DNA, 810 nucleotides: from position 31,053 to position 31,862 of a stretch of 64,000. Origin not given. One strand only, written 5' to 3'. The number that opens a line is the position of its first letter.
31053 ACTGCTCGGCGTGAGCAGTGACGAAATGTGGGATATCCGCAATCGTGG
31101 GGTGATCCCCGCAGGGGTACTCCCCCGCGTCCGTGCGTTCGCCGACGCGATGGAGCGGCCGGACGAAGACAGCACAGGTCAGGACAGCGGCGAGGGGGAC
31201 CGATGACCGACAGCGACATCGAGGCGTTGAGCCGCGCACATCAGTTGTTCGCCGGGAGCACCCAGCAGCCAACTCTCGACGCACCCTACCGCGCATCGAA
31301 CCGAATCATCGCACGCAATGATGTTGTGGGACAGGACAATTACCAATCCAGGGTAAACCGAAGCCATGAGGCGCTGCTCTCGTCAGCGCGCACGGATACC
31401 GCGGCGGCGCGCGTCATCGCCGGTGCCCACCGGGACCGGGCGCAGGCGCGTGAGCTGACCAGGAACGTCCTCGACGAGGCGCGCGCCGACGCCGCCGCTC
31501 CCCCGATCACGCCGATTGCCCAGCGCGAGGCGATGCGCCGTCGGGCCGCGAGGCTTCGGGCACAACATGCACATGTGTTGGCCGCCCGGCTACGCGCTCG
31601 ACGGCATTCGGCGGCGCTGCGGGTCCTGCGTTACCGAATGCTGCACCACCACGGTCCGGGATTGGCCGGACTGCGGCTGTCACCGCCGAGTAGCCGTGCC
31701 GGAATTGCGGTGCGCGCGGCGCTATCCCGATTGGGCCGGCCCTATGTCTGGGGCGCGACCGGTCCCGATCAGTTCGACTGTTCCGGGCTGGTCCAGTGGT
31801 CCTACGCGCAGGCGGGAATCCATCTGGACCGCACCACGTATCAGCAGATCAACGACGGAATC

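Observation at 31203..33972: Signal-less NlpC/P60 hydrolase translationally coupled to an XRE regulator and followed by a catalytically degenerate P60-like partner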

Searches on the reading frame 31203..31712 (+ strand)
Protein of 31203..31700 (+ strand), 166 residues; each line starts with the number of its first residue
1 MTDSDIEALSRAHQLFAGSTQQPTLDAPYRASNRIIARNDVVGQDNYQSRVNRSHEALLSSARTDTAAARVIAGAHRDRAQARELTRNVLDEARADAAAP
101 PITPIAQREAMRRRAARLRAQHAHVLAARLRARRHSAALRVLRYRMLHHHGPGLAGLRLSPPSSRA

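Call 31: search_dna_similar(query=window:31203-31700:+, collection=plasmids, mode=protein, max_rows=40, max_evalue=0.001)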
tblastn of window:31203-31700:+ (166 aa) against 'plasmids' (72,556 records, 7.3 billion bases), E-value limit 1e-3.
No match.

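Call 50: search_protein_representatives(protein=window:31203-31700:+)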
Query: 166 residues. Proteins with E-value up to 0.001 (for the whole library): 58; up to 1e-10: 29; up to 1e-30: 6. The best 58 are listed.
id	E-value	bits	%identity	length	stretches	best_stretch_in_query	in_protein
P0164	4.1e-52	192.7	67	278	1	3-166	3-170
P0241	1.0e-46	175.2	63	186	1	1-161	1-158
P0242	3.1e-40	154.2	60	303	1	2-166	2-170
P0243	3.5e-34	134.5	71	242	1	58-166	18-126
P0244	2.3e-33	131.9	60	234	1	2-130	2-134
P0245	2.4e-31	125.3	58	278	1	1-131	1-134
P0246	3.6e-30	121.5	54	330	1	2-151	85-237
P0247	3.6e-29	118.3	56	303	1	2-157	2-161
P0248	8.1e-29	117.1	72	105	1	50-145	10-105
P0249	4.4e-28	114.8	55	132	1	1-128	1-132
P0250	2.6e-27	112.2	61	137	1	3-118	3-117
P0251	4.3e-20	88.9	51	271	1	9-154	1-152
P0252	1.4e-17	80.7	52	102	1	1-92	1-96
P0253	1.5e-17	80.6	48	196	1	1-126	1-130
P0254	1.7e-17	80.4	47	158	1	9-142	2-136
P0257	3.3e-14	69.8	40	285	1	3-148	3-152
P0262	5.5e-13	65.8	37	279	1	2-148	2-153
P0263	8.2e-13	65.3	37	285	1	6-151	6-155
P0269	2.7e-10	57.1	41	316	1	6-157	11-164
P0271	6.1e-10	56.0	35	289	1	5-161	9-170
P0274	7.0e-09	52.5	37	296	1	6-151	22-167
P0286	1.0e-05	42.3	34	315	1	4-158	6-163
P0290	8.3e-05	39.3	34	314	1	2-145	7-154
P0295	7.3e-04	36.3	37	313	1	7-153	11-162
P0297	9.3e-04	35.9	38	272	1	4-148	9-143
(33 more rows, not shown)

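Call 52: search_protein_families(library=pfam, proteins=[P0274, P0290, P0295, P0297, P0269, P0286, P0257, P0262, P0263, P0271], max_evalue=0.05)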
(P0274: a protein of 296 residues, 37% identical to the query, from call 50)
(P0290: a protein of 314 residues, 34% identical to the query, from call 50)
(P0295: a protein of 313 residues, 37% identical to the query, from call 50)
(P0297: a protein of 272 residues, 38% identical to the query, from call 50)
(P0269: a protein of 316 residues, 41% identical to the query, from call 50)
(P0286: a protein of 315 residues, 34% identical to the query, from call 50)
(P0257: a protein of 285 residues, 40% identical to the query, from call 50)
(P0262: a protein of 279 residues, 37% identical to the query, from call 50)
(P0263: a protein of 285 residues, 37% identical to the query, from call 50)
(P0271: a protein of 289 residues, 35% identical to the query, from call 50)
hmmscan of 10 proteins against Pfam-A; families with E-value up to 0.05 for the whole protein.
P0274 (296 aa): 1 family
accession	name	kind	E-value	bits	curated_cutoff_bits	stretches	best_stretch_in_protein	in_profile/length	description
PF01464.25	SLT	-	0.0096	15.9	21.3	1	199-249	14-56/117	Transglycosylase SLT domain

P0290 (314 aa): 2 families
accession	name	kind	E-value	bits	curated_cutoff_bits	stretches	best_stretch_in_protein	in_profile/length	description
PF01464.25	SLT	-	1.9e-05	24.6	21.3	1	214-293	19-84/117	Transglycosylase SLT domain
PF10774.15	DUF4226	-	0.015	16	23.5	1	56-152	8-107/115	Domain of unknown function (DUF4226)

P0295 (313 aa): 2 families
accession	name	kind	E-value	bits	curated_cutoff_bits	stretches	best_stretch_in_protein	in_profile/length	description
PF10774.15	DUF4226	-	3.1e-06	27.9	23.5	1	53-150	5-105/115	Domain of unknown function (DUF4226)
PF01464.25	SLT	-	0.00023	21.2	21.3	1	209-290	15-82/117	Transglycosylase SLT domain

P0297 (272 aa): 2 families
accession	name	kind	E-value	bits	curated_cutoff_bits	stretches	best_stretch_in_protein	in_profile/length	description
PF01464.25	SLT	-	1.1e-05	25.5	21.3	1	176-251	19-84/117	Transglycosylase SLT domain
PF10774.15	DUF4226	-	0.0027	18.4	23.5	1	44-137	10-106/115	Domain of unknown function (DUF4226)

P0269 (316 aa): 1 family
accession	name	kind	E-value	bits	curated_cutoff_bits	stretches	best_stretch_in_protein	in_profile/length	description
PF18013.6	Phage_lysozyme2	-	0.031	14.9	28.2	0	183-219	3-39/140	Phage tail lysozyme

P0286 (315 aa): 1 family
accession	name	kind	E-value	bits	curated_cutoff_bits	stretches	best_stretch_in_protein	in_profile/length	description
PF10774.15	DUF4226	-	3e-05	24.7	23.5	1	60-146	16-105/115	Domain of unknown function (DUF4226)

P0257 (285 aa): 1 family
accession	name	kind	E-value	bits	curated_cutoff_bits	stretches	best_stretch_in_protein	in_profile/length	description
PF10774.15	DUF4226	-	7.1e-05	23.5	23.5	1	63-147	20-107/115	Domain of unknown function (DUF4226)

P0262 (279 aa): 4 families
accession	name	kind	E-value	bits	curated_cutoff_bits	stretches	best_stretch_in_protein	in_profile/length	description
PF00877.26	NLPC_P60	-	9.8e-20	70.9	23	1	182-269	1-92/105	NlpC/P60 family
PF05708.18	Peptidase_C92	-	1e-07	32.6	27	1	146-215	56-128/166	Permuted papain-like amidase enzyme, YaeF/YiiX, C92 family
PF10774.15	DUF4226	-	2.5e-05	25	23.5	1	47-149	3-108/115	Domain of unknown function (DUF4226)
PF05382.19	Amidase_5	-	0.0012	19.3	21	0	189-212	23-46/142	Bacteriophage peptidoglycan hydrolase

P0263 (285 aa): 2 families
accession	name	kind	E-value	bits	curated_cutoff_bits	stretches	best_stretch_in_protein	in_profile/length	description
PF00877.26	NLPC_P60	-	4.7e-17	62.3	23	1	182-279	1-96/105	NlpC/P60 family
PF01878.24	EVE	-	0.016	15.6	23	1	206-265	14-70/145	EVE domain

P0271 (289 aa): 1 family
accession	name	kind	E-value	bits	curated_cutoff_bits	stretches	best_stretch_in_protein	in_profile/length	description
PF00877.26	NLPC_P60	-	1.6e-21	76.7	23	1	193-280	1-92/105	NlpC/P60 family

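Call 65: predict_structure(alignment_id=A3)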
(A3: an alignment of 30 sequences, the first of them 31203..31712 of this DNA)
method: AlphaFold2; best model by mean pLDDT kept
length: 170 residues; sequences in the alignment: 30
mean_pLDDT: 73.4   pTM: 0.42
mean pLDDT of the five models: 73.4, 70.7, 69.4, 67.9, 60.1
residues with pLDDT >= 90: 7; 70-90: 108; 50-70: 20; < 50: 35
segments of 3 or more residues with pLDDT < 50: 21-37, 154-170
pLDDT, mean of each block of 10 residues (from residue 1): 74 65 42 50 72 82 85 88 87 83 88 88 88 88 76 48 44
secondary structure, 60 per line:
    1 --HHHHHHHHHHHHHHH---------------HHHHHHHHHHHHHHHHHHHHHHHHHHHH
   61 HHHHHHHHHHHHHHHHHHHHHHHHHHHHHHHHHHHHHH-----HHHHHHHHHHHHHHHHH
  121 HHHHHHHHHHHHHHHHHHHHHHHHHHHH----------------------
elements in order: H3-17 H33-98 H104-148

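Call 67: fold_search(model_id=the predicted structure, library=pdb)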
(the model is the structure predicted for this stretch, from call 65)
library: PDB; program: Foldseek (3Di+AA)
matches with E <= 10: 19; with E <= 0.001: 0
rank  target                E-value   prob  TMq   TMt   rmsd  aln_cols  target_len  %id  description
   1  6zvr_DB               1.7e+00  0.33  0.36  0.39  13.0       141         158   13  C11 symmetry: Bacterial Vipp1 and PspA are members of the ancient ESCRT-III membrane-remodeling superfamily. (released 2021-08-04)
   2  5wkq_B                3.2e+00  0.20  0.41  0.44  11.0       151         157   12  2.10 A resolution structure of IpaB (residues 74-242) from Shigella flexneri (released 2018-05-16)
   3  4jq5_E                3.4e+00  0.44  0.34  0.65   4.3        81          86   15  Crystal structure of the human Nup49CCS2+3* coiled-coil segment (released 2014-09-24)
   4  5c22_B                3.4e+00  0.30  0.51  0.34   6.6       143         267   17  Crystal structure of Zn-bound HlyD from E. coli (released 2016-02-17)
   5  5c21_B                4.1e+00  0.25  0.48  0.33   7.5       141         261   16  Crystal structure of native HlyD from E. coli (released 2016-02-17)
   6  2osz_A                4.4e+00  0.41  0.38  0.73   4.2        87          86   14  Structure of Nup58/45 suggests flexible nuclear pore diameter by intermolecular sliding (released 2007-04-10)
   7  3u0c_A                4.4e+00  0.16  0.41  0.45  11.5       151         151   12  Crystal structure of N-terminal region of Type III Secretion First Translocator IpaB (residues 74-224) (released 2012-02-15)
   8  8qbr                  5.0e+00  0.13  0.34  0.29  12.7       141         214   12  Cryo-EM structure of Vipp1 helical filament with lattice 1 (Vipp1_L1) (released 2024-09-18)
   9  5izs_E                5.8e+00  0.25  0.35  0.66   3.1        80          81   18  De novo design of protein homo-oligomers with modular hydrogen bond network-mediated specificity (released 2016-05-25)
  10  5c22_A                6.6e+00  0.15  0.47  0.32   7.1       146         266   16  Crystal structure of Zn-bound HlyD from E. coli (released 2016-02-17)
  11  5da9_A                8.0e+00  0.14  0.35  0.16   4.3        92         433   13  ATP-gamma-S bound Rad50 from Chaetomium thermophilum in complex with the Rad50-binding domain of Mre11 (released 2016-03-02)
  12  8ym7_A                8.0e+00  0.11  0.45  0.14  11.4       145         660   11  Crystal structure of Lysine Specific Demethylase 1 (LSD1) with JH-45 (released 2024-05-22)
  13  5izs_F                8.6e+00  0.18  0.35  0.66   3.2        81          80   18  De novo design of protein homo-oligomers with modular hydrogen bond network-mediated specificity (released 2016-05-25)
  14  5izs_D                8.6e+00  0.18  0.35  0.66   3.2        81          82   18  De novo design of protein homo-oligomers with modular hydrogen bond network-mediated specificity (released 2016-05-25)
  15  6dmp_MODEL_1_B        8.6e+00  0.11  0.30  0.54   6.0        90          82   19  De Novo Design of a Protein Heterodimer with Specificity Mediated by Hydrogen Bond Networks (released 2018-12-19)
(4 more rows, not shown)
